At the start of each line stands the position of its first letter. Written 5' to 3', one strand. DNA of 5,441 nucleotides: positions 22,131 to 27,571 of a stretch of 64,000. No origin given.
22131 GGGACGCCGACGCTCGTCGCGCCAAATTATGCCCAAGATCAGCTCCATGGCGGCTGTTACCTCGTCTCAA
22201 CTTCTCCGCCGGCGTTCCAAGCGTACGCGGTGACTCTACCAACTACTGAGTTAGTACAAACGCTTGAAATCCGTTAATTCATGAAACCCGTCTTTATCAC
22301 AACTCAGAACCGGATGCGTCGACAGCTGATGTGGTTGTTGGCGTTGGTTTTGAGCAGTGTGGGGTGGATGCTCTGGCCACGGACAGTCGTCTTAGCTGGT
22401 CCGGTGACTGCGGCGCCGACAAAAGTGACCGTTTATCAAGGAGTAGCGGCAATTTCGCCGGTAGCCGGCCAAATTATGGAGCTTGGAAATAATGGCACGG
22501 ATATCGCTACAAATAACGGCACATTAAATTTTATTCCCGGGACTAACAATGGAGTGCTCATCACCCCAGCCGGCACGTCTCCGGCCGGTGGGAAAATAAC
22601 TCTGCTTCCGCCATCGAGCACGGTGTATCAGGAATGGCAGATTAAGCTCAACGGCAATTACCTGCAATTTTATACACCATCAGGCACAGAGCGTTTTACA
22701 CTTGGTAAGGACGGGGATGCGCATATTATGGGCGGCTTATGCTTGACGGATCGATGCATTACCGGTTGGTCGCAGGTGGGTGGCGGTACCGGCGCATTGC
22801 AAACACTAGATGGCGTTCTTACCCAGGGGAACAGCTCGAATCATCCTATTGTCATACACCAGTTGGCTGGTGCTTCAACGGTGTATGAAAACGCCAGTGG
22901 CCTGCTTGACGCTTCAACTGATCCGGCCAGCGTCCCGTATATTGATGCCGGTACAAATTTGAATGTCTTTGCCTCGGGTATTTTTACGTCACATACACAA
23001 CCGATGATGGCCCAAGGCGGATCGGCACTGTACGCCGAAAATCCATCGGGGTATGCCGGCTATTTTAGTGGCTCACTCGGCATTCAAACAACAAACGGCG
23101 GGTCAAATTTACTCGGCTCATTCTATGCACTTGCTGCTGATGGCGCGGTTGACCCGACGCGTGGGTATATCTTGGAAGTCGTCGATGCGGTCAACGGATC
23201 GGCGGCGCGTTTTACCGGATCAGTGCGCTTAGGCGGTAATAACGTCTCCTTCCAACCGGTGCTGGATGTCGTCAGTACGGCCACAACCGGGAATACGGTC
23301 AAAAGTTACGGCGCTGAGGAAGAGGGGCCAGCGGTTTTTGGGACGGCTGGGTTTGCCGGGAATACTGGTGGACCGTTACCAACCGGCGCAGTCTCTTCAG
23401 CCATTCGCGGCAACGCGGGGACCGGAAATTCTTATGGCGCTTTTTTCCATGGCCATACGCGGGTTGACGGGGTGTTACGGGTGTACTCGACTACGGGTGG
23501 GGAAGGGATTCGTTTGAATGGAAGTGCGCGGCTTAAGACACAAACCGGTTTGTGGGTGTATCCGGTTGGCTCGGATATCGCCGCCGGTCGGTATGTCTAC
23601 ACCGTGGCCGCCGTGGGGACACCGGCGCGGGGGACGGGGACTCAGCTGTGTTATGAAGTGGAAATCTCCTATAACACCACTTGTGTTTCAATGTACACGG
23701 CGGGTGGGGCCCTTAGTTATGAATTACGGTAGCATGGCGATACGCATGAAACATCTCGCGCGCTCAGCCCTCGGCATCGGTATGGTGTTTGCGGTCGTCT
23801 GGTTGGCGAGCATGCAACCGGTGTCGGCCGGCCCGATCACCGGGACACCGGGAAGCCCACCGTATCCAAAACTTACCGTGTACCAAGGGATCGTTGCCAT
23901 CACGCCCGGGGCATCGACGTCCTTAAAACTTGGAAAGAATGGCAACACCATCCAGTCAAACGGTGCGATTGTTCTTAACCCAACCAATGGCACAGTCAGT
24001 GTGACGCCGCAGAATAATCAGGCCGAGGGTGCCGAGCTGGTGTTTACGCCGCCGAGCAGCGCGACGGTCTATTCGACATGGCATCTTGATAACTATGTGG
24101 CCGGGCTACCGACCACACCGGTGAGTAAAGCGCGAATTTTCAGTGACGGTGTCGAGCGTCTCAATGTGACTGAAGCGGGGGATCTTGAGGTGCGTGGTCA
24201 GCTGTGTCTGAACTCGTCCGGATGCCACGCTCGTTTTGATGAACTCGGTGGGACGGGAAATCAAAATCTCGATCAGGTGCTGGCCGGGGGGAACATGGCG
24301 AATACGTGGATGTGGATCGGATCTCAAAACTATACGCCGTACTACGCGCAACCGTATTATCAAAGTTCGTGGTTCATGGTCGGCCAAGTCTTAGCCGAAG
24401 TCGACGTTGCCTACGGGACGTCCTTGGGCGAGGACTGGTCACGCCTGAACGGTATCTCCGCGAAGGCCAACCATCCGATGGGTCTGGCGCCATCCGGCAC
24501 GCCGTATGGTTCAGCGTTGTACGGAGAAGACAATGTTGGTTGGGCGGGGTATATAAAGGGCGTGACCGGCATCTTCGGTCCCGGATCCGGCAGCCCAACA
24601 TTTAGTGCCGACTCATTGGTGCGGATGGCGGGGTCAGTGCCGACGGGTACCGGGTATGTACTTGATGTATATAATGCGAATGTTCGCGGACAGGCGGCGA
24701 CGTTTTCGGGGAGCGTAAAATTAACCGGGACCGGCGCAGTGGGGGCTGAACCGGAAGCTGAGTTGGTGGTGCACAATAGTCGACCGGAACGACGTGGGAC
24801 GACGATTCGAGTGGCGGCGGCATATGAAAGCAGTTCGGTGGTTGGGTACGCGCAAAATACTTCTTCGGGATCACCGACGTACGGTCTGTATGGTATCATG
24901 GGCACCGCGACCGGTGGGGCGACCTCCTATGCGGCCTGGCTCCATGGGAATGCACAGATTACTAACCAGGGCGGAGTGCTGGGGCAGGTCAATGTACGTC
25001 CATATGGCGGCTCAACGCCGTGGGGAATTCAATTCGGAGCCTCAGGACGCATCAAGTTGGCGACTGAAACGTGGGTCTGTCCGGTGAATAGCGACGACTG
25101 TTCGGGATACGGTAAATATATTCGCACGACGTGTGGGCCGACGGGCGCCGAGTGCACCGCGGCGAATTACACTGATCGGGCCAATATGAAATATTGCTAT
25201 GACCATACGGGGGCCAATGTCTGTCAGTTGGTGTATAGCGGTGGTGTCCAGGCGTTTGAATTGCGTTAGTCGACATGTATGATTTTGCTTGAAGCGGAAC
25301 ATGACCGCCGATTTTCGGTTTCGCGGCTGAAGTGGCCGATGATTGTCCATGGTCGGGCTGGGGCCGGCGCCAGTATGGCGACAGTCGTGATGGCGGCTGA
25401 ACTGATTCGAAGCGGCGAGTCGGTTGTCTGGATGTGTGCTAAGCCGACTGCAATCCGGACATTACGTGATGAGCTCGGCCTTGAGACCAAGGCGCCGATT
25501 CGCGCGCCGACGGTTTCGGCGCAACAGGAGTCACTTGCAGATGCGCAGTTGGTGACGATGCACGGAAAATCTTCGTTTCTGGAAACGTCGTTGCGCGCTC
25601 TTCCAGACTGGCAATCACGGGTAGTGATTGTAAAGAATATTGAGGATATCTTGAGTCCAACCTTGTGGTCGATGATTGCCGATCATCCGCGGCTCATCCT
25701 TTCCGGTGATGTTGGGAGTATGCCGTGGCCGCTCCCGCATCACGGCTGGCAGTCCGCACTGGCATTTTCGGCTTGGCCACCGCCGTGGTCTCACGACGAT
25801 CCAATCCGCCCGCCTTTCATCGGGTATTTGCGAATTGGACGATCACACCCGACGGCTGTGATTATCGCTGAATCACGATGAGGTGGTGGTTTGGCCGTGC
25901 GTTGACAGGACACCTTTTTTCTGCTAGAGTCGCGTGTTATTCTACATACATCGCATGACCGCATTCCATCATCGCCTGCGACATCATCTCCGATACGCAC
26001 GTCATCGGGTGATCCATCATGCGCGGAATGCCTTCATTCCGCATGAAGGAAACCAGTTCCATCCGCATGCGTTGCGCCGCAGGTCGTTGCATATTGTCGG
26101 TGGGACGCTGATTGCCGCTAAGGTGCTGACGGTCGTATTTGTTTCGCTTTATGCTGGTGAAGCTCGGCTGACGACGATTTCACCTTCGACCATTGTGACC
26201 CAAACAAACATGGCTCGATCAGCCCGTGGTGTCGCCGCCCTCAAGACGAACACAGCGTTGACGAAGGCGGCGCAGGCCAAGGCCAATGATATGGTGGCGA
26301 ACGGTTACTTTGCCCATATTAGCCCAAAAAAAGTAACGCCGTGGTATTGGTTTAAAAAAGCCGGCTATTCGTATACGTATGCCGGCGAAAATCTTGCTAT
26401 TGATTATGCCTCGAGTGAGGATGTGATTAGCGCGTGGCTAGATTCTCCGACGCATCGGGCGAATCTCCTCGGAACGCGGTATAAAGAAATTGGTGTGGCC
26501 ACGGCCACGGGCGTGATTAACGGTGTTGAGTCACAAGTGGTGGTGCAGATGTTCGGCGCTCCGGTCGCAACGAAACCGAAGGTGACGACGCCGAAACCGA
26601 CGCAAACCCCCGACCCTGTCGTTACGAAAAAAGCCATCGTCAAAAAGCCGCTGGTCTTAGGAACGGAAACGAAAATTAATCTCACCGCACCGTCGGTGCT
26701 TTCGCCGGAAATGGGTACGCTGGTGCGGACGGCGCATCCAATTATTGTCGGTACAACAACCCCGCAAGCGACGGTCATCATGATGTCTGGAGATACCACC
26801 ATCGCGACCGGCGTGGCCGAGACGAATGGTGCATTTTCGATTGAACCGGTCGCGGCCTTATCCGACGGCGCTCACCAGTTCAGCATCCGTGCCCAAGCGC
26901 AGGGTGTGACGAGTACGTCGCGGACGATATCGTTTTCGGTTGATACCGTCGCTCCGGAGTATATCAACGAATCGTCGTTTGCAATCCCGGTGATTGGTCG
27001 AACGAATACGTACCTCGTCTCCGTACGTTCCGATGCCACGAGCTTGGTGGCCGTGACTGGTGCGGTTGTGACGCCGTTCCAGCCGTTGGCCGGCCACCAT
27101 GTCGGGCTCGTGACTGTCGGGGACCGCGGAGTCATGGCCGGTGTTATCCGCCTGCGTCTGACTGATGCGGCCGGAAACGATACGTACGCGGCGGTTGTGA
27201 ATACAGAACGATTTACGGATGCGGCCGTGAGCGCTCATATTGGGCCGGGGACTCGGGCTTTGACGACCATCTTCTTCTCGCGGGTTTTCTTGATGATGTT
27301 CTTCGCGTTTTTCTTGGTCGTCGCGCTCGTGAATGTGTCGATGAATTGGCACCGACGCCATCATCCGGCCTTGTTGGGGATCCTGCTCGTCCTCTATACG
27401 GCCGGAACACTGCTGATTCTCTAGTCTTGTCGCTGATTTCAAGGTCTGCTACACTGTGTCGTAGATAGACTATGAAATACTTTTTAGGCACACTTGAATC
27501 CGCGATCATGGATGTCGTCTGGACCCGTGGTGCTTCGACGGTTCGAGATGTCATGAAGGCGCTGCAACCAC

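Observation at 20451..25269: Three tandem paralogs of a secreted protein family with no recognisable domains: a conserved N-terminal module, a repeated aromatic-Gly motif core and a C-terminal double-Cys motif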

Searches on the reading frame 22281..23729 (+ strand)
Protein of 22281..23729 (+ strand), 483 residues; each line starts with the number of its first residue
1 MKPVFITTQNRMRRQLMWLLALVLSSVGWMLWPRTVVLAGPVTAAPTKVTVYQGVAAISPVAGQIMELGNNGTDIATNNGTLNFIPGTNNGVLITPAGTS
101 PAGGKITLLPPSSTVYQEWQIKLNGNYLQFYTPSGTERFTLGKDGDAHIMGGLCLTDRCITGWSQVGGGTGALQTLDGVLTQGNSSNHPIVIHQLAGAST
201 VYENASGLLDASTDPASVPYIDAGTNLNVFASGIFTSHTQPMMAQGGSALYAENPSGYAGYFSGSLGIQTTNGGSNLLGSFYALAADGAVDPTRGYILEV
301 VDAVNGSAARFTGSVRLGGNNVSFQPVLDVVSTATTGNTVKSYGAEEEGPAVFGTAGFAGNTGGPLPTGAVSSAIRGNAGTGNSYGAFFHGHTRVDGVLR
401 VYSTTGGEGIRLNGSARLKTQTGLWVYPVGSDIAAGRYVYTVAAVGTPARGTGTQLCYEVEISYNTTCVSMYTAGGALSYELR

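Call 4: search_protein_families(library=pfam, proteins=[window:22281-23729:+], max_evalue=1)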
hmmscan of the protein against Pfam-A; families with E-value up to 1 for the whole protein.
window:22281-23729:+ (483 aa): 0 families

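Call 7: search_protein_families(library=ncbifam, proteins=[window:22281-23729:+], max_evalue=1)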
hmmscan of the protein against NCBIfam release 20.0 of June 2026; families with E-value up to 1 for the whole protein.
window:22281-23729:+ (483 aa): 0 families

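Call 9: find_homologous_proteins(query=window:22281-23729:+)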
Query window:22281-23729:+ (483 aa): 1 proteins with E <= 0.001 among 8000 candidates.
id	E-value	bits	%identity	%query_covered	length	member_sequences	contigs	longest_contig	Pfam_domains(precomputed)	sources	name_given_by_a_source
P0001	0.0e+0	1069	100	100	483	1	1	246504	-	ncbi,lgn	-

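Call 13: find_encoding_contigs(protein=P0001, flank=10000, max_places=5)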
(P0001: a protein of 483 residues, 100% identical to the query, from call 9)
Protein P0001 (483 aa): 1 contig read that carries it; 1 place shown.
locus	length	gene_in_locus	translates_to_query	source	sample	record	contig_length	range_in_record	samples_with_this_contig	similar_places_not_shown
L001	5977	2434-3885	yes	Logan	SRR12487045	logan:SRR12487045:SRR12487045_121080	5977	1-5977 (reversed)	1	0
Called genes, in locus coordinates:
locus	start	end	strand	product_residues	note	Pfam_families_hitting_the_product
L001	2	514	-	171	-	?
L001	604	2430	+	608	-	-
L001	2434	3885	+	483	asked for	-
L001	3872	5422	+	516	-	-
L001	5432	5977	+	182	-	?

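Call 14: search_protein_families(library=phrogs, proteins=[window:22281-23729:+], max_evalue=1)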
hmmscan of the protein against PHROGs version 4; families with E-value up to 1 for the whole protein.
window:22281-23729:+ (483 aa): 2 families
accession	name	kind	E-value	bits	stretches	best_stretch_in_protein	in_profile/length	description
phrog_14498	-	unknown function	0.066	14.5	1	426-445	29-48/103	-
phrog_15130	-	unknown function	0.16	13.5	0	415-440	57-82/116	-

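Call 28: find_homologous_proteins(query=A2, max_evalue=0.00001)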
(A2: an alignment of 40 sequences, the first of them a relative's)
Query A2 (40 sequences) (483 aa, profile of the alignment): 2 proteins with E <= 0.00001 among 8000 candidates.
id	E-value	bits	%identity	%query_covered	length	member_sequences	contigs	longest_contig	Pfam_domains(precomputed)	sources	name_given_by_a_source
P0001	9.6e-61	225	100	100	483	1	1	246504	-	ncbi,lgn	-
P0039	2.5e-34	138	41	15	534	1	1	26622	-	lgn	-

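Call 32: list_cluster_members(proteins=[P0001, P0002, P0003, P0004, P0005, P0006, P0007, P0009, P0016, P0019])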
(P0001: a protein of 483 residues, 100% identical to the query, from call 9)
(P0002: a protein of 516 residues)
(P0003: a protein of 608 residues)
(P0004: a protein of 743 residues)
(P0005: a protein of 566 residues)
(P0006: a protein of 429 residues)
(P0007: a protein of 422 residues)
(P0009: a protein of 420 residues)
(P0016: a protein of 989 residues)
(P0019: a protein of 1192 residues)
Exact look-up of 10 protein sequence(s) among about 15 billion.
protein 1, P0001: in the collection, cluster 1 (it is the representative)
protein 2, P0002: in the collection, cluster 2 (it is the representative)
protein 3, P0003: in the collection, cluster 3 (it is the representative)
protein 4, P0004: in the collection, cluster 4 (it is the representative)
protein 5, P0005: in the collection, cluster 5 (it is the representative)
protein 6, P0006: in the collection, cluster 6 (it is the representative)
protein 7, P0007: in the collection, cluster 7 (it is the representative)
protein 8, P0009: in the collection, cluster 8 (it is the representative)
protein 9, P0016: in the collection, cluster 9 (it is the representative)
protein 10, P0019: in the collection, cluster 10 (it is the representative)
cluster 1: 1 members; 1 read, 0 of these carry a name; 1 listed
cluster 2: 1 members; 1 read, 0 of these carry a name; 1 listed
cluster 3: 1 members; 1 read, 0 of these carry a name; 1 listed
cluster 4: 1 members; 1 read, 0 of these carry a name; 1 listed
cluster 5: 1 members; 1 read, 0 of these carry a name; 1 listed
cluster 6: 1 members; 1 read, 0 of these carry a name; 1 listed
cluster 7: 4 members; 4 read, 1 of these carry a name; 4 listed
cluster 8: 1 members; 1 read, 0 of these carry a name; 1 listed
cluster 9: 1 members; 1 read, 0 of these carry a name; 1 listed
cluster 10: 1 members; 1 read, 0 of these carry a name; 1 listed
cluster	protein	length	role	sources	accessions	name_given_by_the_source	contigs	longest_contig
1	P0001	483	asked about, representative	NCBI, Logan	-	-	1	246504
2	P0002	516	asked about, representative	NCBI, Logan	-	-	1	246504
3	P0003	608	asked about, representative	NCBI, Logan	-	-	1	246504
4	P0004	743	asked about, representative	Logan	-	-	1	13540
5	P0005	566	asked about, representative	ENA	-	-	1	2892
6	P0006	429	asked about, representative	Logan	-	-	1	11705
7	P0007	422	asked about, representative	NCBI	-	-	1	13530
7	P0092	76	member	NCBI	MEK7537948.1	MAG: hypothetical protein AAB619_03175, partial [Patescibacteria group bacterium]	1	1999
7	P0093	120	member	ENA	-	-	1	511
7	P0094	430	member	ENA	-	-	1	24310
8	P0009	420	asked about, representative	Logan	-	-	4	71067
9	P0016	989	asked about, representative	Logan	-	-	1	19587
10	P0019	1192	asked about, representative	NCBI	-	-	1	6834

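Call 39: predict_structure(alignment_id=A2)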
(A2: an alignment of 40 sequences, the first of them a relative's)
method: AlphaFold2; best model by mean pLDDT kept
length: 483 residues; sequences in the alignment: 40
mean_pLDDT: 57.5   pTM: 0.36
mean pLDDT of the five models: 57.5, 56.2, 55.4, 55.2, 53.6
residues with pLDDT >= 90: 22; 70-90: 74; 50-70: 203; < 50: 184
segments of 3 or more residues with pLDDT < 50: 39-43, 47-56, 183-185, 193-204, 240-244, 272-290, 319-323, 343-381, 403-424, 438-479, 481-483
pLDDT, mean of each block of 10 residues (from residue 1): 52 83 85 53 48 49 66 69 66 68 82 81 92 91 88 82 68 58 50 44 54 63 64 52 53 69 61 43 44 53 58 54 51 53 45 33 39 41 53 54 43 34 52 54 36 42 43 45 49
secondary structure, 60 per line:
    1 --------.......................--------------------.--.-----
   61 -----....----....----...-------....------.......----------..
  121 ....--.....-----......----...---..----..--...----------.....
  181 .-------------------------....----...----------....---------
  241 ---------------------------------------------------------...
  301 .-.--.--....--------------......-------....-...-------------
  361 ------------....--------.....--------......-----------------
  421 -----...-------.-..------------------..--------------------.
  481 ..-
elements in order: H9-31 E66-69 E74-77 E82-84 E92-95 E102-108 E119-124 E127-131 E137-142 E147-149 H176-181 E207-210 E228-231 E298-301 E309-312 E327-332 E340-343 E373-376 E385-389 E398-403 E426-428 E480-482

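Call 58: search_solved_structures(query=A2, max_evalue=10, show_alignments=2)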
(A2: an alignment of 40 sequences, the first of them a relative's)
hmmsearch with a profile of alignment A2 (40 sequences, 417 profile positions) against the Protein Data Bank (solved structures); distinct sequences matched with E-value up to 10: 0.

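Call 62: fold_search(model_id=the predicted structure, library=viral)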
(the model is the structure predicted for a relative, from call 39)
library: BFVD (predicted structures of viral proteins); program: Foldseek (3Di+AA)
matches with E <= 10: 585; with E <= 0.001: 2
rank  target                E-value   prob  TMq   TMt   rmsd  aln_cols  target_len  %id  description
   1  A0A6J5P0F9            5.6e-04  0.91  0.16  0.16  13.8       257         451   16  Uncharacterized protein [uncultured Caudovirales phage]
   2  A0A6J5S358            9.5e-04  0.14  0.09  0.06  23.6       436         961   16  Major tropism determinant N-terminal domain-containing protein [uncultured Caudovirales phage]
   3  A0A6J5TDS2            2.9e-03  0.14  0.10  0.08  46.0       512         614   16  Uncharacterized protein [uncultured Caudovirales phage]
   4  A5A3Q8                6.7e-03  0.63  0.14  0.10  20.7       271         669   12  (no name in the UniProt tables at hand)
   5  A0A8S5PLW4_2          8.1e-03  0.95  0.13  0.09   9.6       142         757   15  Prophage tail endopeptidase domain-containing protein [Siphoviridae sp. ctRcp9]
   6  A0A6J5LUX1            9.1e-03  0.13  0.11  0.11  37.5       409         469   15  Uncharacterized protein [uncultured Caudovirales phage]
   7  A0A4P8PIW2            9.1e-03  0.07  0.09  0.09  24.8       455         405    9  Fiber 3 [White sturgeon adenovirus 1]
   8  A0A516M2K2            1.1e-02  0.13  0.08  0.10  54.7       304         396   12  (no name in the UniProt tables at hand)
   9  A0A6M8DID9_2          1.3e-02  0.35  0.14  0.09  23.8       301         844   19  (no name in the UniProt tables at hand)
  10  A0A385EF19            1.3e-02  0.10  0.10  0.05  33.1       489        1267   13  Flagellar hook-length control protein [Synechococcus phage S-T4]
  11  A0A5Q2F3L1            2.0e-02  0.98  0.16  0.10  10.9       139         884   15  Bacteriophage T7 tail fibre protein-like N-terminal domain-containing protein [Pectobacterium phage MA13]
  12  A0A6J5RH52            2.2e-02  0.10  0.12  0.10  38.1       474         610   14  Intramolecular chaperone auto-processing domain containing protein [uncultured Caudovirales phage]
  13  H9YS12                2.2e-02  0.10  0.11  0.05  27.2       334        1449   13  (no name in the UniProt tables at hand)
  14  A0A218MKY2            2.3e-02  0.20  0.15  0.07  16.1       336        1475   12  Peptidase S74 domain-containing protein [uncultured virus]
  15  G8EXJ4                2.6e-02  0.69  0.10  0.09  12.4       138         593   17  (no name in the UniProt tables at hand)
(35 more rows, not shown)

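Call 63: fold_search(model_id=the predicted structure, library=pdb)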
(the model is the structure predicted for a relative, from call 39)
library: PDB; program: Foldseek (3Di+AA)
matches with E <= 10: 318; with E <= 0.001: 0
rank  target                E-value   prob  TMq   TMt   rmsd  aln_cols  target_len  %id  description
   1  3brn_A                1.4e-01  0.15  0.08  0.17  13.7       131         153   13  Crystal Structure of AM182 Serotonin Complex (released 2008-04-01)
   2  5nxh_A                2.1e-01  0.08  0.11  0.10  20.1       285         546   14  Crystal structure of the carboxy-terminal region of the bacteriophage T4 proximal long tail fibre protein gp34, residu (released 2017-07-12)
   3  9c3c_g                3.9e-01  0.06  0.09  0.14  25.3       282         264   12  Cryo-EM structure of native dystrophin-glycoprotein complex (DGC) (released 2024-10-23)
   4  2ymz_A                4.6e-01  0.25  0.06  0.20  14.2        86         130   12  Crystal structure of chicken Galectin 2 (released 2013-08-28)
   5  9c3c_d                4.6e-01  0.06  0.09  0.13  29.3       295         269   12  Cryo-EM structure of native dystrophin-glycoprotein complex (DGC) (released 2024-10-23)
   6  1wth_A                4.6e-01  0.03  0.08  0.07  19.2       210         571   12  Crystal structure of gp5-S351L mutant and gp27 complex (released 2005-03-08)
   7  8onf_B                4.9e-01  0.08  0.06  0.10  16.2       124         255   14  Crystal structure of Bdellovibrio bacteriovorus Bd2439 fibre C-terminal domains with ethylene glycol (released 2023-10-25)
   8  8yt8_D                4.9e-01  0.05  0.09  0.14  27.7       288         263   13  Cryo-EM structure of the dystrophin glycoprotein complex (released 2024-12-11)
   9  1k28_A                6.2e-01  0.03  0.08  0.07  19.1       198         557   13  The Structure of the Bacteriophage T4 Cell-Puncturing Device (released 2002-02-06)
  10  1pdl_A                7.0e-01  0.03  0.08  0.07  20.0       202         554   14  Fitting of gp5 in the cryoEM reconstruction of the bacteriophage T4 baseplate (released 2003-09-09)
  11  9qgm_8A               7.4e-01  0.10  0.10  0.10  15.1       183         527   11  Cryo-EM structure of the PlPVC1 central spike, 3-fold symmetrized (C3), in extended state (released 2025-10-29)
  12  5cyb                  7.9e-01  0.16  0.08  0.29   9.9        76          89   18  Structure of a lipocalin lipoprotein affecting virulence in Streptococcus pneumoniae (released 2016-09-14)
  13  8hmc_B                8.4e-01  0.07  0.08  0.04  13.4       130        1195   12  base module state 1 of Tetrahymena IFT-A (released 2023-06-14)
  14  7z4b_EA               8.9e-01  0.09  0.07  0.08  11.6       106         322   15  Bacteriophage SU10 virion (C1) (released 2022-12-28)
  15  7kmp                  1.1e+00  0.08  0.06  0.04  14.3       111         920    6  Crystal structure of the GH31 alpha-xylosidase (Xac1773) from Xanthomonas citri (released 2021-05-26)
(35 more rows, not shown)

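Call 75: search_dna_similar(query=window:22281-23729:+, collection=phages, mode=protein, max_evalue=0.01, max_rows=10)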
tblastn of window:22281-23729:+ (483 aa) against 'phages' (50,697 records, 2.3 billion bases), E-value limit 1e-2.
No match.

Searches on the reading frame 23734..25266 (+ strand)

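Call 4: search_protein_families(library=pfam, proteins=[window:23734-25266:+], max_evalue=1)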
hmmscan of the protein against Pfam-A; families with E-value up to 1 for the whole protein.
window:23734-25266:+ (511 aa): 0 families

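Call 7: search_protein_families(library=ncbifam, proteins=[window:23734-25266:+], max_evalue=1)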
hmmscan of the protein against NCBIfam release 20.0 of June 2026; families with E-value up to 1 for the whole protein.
window:23734-25266:+ (511 aa): 0 families

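Call 14: search_protein_families(library=phrogs, proteins=[window:23734-25266:+], max_evalue=1)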
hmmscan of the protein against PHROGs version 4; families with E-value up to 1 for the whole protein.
window:23734-25266:+ (511 aa): 1 family
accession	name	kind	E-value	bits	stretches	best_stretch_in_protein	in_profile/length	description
phrog_8958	-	unknown function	0.15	13.2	1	443-468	28-53/69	-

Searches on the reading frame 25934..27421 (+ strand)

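Call 21: search_protein_families(library=pfam, proteins=[window:25934-27421:+], max_evalue=0.001)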
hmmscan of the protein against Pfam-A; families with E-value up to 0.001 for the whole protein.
window:25934-27421:+ (496 aa): 3 families
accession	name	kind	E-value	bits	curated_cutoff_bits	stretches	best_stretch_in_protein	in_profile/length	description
PF00188.32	CAP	-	1.8e-15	58.3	21.1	1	90-193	3-105/117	Cysteine-rich secretory protein family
PF19077.6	Big_13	-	3.2e-07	31.2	27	1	264-338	24-102/102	Bacterial Ig-like domain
PF17936.7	Big_6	-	4.2e-06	27.4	27.6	1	269-332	15-79/83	Bacterial Ig domain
